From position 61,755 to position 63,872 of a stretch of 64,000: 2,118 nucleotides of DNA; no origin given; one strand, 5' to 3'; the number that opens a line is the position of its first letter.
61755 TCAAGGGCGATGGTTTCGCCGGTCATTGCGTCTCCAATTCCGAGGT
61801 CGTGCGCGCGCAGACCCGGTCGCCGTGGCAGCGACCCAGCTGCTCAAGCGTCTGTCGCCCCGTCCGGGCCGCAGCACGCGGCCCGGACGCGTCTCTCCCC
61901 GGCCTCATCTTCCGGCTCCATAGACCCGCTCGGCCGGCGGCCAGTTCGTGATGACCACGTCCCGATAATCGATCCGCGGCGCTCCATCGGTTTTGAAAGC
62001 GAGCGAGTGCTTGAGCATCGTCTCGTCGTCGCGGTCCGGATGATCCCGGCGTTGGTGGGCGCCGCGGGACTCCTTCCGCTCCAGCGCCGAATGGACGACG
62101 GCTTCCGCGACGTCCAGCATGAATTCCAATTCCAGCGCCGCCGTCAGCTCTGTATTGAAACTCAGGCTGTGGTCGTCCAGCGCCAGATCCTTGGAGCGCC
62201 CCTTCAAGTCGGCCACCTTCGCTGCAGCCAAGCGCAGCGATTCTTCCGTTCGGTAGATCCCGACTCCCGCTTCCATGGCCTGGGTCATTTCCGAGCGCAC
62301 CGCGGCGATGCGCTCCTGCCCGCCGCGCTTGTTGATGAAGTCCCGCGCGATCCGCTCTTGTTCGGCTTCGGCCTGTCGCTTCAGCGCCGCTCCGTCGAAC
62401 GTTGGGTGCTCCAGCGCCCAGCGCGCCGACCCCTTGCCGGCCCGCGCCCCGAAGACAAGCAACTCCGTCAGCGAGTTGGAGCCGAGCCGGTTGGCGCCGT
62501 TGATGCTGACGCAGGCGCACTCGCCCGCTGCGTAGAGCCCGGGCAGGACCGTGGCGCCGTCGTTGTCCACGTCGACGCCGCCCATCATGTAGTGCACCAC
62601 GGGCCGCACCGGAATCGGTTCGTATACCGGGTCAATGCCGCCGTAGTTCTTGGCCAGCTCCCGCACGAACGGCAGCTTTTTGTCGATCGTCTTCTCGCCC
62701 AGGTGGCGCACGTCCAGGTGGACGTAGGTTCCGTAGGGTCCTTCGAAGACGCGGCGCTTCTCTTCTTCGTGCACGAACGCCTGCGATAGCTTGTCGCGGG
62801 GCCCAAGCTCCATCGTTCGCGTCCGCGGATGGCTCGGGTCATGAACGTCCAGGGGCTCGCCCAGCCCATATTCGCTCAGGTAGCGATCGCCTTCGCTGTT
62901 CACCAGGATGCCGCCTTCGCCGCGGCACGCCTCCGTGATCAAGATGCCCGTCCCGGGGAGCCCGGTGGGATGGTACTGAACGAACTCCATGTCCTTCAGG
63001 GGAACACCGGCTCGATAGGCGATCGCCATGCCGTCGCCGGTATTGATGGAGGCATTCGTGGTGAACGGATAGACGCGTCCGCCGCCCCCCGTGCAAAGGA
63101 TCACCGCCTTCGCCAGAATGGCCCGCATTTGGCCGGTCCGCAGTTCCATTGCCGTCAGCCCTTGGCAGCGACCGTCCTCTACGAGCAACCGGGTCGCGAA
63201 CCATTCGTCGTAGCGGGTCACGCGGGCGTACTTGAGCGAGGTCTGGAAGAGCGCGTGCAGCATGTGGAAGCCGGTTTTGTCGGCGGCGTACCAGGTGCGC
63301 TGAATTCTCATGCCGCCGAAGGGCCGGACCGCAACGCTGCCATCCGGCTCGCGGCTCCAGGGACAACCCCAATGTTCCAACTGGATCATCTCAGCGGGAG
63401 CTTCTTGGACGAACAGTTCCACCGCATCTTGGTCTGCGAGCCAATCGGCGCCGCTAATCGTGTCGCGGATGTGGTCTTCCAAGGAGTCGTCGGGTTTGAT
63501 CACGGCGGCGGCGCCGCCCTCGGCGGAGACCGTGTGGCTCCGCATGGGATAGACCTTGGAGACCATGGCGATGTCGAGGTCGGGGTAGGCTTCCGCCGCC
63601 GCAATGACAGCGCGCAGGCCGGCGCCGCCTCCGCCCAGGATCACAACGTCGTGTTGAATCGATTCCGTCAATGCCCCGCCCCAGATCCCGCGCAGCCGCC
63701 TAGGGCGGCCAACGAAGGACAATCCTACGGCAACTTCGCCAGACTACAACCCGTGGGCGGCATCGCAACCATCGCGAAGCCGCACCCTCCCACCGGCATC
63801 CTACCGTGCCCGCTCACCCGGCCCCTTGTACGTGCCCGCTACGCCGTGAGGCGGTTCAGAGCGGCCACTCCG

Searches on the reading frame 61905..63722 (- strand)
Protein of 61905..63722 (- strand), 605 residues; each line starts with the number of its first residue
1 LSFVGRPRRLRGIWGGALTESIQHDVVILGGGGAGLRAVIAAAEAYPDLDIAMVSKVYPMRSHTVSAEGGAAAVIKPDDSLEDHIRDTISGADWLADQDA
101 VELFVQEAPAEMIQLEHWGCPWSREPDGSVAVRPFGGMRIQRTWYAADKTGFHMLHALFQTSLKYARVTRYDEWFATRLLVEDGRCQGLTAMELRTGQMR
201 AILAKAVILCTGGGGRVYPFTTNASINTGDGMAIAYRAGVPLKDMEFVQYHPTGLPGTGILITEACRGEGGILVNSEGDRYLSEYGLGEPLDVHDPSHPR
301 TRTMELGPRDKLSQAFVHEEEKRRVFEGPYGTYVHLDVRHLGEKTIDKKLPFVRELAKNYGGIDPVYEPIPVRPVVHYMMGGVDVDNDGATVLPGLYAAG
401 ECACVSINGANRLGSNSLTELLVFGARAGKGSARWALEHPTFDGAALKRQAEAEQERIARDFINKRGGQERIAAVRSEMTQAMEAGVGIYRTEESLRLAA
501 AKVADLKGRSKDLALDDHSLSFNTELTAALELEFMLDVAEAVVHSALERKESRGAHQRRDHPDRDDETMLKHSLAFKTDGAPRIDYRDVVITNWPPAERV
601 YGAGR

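Call 57: search_protein_families(library=pfam, proteins=[window:61905-63722:-], max_evalue=0.00001)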
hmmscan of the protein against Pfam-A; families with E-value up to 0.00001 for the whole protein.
window:61905-63722:- (605 aa): 3 families
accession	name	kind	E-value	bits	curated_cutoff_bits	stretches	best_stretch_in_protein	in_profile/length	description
PF00890.30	FAD_binding_2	-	1.8e-110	370.4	20.4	1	25-418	1-414/414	FAD binding domain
PF02910.25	Succ_DH_flav_C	-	6.6e-42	143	20.8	1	476-601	1-130/130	Fumarate reductase flavoprotein C-term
PF07992.20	Pyr_redox_2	-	3.5e-08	33.6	26.1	0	24-105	1-80/291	Pyridine nucleotide-disulphide oxidoreductase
